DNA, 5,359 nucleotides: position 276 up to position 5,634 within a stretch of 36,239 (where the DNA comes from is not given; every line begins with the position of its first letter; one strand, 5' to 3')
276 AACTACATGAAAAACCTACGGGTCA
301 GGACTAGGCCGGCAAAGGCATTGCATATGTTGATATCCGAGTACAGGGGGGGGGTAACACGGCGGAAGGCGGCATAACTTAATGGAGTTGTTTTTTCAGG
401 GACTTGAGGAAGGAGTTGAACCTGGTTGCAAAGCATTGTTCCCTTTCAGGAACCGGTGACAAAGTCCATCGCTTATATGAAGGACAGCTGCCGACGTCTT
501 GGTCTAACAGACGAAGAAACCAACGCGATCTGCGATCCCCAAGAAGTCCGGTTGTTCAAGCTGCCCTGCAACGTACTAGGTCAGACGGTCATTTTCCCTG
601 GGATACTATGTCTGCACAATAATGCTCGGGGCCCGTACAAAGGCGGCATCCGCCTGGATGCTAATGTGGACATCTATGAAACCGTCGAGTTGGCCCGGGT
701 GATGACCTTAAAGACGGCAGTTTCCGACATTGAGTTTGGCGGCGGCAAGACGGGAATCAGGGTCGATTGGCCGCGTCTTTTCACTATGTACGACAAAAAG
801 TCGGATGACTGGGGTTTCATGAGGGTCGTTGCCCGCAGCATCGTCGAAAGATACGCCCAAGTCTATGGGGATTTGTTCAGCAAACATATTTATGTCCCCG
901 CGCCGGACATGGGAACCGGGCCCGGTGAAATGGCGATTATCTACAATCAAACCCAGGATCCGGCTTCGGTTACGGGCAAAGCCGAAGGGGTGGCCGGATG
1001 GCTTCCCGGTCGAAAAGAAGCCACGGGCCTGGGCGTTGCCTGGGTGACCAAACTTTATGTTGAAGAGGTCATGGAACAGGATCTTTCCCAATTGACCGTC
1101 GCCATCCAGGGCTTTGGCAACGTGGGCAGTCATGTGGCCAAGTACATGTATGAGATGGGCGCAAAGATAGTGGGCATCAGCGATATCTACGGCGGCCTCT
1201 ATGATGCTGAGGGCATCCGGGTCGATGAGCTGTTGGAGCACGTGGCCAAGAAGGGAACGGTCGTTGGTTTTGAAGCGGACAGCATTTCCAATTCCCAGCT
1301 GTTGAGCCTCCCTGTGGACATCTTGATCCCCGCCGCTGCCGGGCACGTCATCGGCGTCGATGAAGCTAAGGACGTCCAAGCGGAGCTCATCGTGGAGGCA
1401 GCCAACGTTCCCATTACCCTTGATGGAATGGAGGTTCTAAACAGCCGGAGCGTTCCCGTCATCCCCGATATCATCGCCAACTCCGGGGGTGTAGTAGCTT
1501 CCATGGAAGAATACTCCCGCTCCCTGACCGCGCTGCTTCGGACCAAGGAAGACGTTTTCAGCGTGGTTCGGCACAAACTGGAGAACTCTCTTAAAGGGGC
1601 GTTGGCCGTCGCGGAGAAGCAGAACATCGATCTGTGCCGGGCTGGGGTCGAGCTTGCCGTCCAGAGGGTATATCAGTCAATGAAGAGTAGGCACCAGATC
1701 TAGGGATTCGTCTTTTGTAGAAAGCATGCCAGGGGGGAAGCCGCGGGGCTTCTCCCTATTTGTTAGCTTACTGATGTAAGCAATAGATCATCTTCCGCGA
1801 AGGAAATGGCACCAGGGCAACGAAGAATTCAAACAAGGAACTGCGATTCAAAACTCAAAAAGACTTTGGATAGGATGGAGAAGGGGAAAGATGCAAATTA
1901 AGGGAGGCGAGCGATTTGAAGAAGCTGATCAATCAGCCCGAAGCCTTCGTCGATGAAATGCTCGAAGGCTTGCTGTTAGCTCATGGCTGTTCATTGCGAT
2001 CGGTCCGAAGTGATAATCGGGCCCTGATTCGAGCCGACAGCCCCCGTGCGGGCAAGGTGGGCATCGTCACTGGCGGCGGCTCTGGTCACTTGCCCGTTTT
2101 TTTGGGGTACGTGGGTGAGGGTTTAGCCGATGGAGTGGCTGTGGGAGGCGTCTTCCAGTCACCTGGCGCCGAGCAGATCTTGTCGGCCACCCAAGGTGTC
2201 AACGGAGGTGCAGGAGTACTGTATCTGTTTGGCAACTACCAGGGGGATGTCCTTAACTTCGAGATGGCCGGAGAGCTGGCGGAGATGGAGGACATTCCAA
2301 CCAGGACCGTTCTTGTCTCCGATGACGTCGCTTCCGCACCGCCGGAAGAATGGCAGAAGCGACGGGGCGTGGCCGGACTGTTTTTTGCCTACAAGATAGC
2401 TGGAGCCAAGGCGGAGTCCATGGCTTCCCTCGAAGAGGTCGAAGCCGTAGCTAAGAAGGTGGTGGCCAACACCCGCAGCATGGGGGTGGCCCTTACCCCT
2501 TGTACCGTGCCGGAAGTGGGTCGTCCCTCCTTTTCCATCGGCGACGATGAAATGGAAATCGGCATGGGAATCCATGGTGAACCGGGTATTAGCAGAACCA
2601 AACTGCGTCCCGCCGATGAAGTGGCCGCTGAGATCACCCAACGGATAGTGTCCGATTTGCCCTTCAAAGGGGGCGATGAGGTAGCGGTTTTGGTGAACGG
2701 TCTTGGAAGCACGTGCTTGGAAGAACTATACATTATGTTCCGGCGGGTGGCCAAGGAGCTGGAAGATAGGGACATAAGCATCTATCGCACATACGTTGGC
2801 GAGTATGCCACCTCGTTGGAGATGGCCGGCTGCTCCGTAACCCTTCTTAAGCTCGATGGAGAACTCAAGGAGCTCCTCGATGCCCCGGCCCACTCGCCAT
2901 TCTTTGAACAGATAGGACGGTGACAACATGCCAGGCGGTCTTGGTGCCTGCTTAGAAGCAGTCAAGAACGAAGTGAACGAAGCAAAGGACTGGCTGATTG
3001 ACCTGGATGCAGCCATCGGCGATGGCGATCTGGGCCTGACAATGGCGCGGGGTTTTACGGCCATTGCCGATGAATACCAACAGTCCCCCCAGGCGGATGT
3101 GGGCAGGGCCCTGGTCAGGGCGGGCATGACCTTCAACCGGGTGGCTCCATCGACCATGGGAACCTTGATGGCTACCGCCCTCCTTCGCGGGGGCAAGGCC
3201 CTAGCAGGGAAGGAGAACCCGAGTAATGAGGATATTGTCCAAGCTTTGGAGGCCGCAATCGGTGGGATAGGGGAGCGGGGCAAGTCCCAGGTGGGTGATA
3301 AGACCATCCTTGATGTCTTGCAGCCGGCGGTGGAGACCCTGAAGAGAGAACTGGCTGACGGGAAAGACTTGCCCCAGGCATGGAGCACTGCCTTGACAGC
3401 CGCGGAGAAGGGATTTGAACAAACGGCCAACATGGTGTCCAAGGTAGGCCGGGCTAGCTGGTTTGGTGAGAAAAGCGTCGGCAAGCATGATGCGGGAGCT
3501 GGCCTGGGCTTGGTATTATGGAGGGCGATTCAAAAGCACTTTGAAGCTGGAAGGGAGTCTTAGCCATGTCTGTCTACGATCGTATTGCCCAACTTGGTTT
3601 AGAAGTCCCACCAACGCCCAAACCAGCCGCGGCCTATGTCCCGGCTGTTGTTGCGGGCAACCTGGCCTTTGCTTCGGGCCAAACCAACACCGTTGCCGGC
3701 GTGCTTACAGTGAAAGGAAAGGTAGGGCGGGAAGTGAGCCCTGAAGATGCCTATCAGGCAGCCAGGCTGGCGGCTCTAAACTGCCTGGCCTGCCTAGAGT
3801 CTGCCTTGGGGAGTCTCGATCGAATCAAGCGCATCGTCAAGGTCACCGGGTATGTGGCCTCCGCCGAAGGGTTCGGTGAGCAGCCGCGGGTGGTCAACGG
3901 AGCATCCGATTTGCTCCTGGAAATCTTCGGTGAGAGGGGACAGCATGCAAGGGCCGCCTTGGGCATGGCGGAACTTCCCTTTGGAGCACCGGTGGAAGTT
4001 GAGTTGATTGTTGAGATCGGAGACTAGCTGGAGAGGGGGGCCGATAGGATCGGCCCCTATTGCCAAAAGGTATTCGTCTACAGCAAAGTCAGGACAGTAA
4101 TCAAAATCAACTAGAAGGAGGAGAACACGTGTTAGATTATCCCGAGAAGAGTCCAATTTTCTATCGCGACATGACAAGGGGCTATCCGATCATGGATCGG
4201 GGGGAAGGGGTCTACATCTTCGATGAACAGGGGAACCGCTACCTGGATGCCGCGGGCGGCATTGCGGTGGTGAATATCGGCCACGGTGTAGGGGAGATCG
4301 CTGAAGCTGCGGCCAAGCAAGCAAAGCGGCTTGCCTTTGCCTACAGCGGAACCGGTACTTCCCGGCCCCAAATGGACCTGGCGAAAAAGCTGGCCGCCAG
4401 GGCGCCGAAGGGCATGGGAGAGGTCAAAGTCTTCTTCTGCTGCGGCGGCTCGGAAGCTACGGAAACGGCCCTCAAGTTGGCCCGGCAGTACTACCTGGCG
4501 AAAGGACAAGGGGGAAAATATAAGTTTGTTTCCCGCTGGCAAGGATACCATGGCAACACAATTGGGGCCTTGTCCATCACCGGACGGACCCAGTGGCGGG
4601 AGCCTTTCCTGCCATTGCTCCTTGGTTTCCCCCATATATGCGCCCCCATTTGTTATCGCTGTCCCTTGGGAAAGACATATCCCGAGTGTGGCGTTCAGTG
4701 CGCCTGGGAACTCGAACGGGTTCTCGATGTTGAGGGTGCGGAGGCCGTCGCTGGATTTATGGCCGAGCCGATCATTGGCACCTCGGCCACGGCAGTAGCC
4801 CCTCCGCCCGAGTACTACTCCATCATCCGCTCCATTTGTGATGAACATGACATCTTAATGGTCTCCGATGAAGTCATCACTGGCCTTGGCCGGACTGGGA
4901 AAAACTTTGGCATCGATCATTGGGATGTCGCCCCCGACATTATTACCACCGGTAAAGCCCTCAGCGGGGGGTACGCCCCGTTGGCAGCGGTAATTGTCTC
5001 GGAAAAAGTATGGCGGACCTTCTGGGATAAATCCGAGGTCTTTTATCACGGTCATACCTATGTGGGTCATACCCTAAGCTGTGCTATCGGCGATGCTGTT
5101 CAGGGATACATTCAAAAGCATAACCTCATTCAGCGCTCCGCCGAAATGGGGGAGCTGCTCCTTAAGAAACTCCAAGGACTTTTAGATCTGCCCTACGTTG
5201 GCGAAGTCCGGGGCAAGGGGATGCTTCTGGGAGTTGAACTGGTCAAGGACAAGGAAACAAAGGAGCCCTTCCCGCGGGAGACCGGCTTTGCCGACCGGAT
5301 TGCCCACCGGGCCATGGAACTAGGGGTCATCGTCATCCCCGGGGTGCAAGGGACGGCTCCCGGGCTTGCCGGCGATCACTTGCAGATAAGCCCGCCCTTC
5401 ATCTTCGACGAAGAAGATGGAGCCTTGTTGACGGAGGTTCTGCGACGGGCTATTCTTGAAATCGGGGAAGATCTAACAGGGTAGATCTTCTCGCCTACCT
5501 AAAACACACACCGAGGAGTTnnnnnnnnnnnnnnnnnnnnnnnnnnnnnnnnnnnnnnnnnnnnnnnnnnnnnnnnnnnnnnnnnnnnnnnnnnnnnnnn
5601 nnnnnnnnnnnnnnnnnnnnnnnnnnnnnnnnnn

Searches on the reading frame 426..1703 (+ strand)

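Call 44: search_protein_families(library=pfam, proteins=[window:426-1703:+], max_evalue=0.0001)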
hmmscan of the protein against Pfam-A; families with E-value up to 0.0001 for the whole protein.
window:426-1703:+ (425 aa): 3 families
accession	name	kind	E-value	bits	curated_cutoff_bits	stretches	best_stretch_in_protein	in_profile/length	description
PF00208.27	ELFV_dehydrog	-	3.2e-57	194.4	23.4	1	195-422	5-240/241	Glutamate/Leucine/Phenylalanine/Valine dehydrogenase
PF02812.23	ELFV_dehydrog_N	-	2e-24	86.2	25.3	1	44-177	7-128/129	Glu/Leu/Phe/Val dehydrogenase, dimerisation domain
PF02826.25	2-Hacid_dh_C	-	1.5e-05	24.9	25.1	1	214-269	28-85/178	D-isomer specific 2-hydroxyacid dehydrogenase, NAD binding domain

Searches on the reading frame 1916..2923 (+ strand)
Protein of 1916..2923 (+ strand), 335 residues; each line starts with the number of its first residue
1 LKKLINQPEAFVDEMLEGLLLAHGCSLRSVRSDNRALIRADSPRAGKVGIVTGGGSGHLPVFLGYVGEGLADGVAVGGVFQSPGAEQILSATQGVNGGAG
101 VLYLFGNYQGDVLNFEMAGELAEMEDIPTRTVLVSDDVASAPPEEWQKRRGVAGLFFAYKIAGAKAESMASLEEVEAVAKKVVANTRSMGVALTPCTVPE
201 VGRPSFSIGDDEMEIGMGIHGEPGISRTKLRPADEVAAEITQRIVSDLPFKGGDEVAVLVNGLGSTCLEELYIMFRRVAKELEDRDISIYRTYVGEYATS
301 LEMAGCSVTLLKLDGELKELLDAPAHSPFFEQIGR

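Call 44: search_protein_families(library=pfam, proteins=[window:1916-2923:+], max_evalue=0.0001)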
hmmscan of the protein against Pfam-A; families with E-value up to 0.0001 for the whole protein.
window:1916-2923:+ (335 aa): 1 family
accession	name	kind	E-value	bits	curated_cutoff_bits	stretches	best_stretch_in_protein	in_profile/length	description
PF02733.22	Dak1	-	2.8e-123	411.3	31.4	1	17-328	1-312/313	Dak1 domain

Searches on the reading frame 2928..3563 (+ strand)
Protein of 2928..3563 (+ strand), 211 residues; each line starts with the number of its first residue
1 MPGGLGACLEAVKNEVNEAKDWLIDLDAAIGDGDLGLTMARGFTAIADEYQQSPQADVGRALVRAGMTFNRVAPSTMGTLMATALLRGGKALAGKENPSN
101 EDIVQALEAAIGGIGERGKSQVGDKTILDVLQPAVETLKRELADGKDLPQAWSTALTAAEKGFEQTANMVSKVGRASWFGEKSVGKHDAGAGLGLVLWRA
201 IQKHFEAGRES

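Call 44: search_protein_families(library=pfam, proteins=[window:2928-3563:+], max_evalue=0.0001)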
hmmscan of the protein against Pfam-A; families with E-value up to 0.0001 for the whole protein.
window:2928-3563:+ (211 aa): 1 family
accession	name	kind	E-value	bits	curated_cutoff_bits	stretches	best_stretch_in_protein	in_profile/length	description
PF02734.22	Dak2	-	4e-47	160.8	27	1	29-198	1-169/174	DAK2 domain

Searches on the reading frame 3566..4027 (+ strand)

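Call 44: search_protein_families(library=pfam, proteins=[window:3566-4027:+], max_evalue=0.0001)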
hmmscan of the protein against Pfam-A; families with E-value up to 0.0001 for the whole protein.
window:3566-4027:+ (153 aa): 2 families
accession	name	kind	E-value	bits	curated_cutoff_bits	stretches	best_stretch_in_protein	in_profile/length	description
PF14588.11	YjgF_endoribonc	-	5.4e-24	85.1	35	1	6-146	3-143/148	YjgF/chorismate_mutase-like, putative endoribonuclease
PF01042.26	Ribonuc_L-PSP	-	3.4e-16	59.8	27.3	1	18-150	5-120/121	Endoribonuclease L-PSP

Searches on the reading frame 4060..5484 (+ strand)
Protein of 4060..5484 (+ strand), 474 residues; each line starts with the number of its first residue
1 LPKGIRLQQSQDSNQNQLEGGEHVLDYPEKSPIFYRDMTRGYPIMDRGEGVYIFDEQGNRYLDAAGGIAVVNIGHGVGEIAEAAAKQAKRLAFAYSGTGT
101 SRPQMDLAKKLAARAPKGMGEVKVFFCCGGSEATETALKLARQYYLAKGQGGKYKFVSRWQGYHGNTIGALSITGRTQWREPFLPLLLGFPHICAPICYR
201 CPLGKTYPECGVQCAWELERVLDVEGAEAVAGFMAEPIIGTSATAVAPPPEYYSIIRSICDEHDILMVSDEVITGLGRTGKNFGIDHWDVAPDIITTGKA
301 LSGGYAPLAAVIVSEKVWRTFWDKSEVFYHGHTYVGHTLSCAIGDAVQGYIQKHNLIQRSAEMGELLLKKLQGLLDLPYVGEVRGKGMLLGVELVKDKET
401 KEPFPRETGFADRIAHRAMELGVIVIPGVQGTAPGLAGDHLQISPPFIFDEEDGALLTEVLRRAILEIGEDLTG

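Call 44: search_protein_families(library=pfam, proteins=[window:4060-5484:+], max_evalue=0.0001)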
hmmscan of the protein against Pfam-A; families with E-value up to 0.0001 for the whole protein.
window:4060-5484:+ (474 aa): 1 family
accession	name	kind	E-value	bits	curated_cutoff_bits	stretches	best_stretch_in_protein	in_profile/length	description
PF00202.27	Aminotran_3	-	2.1e-91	307.1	30.5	1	44-465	12-403/403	Aminotransferase class-III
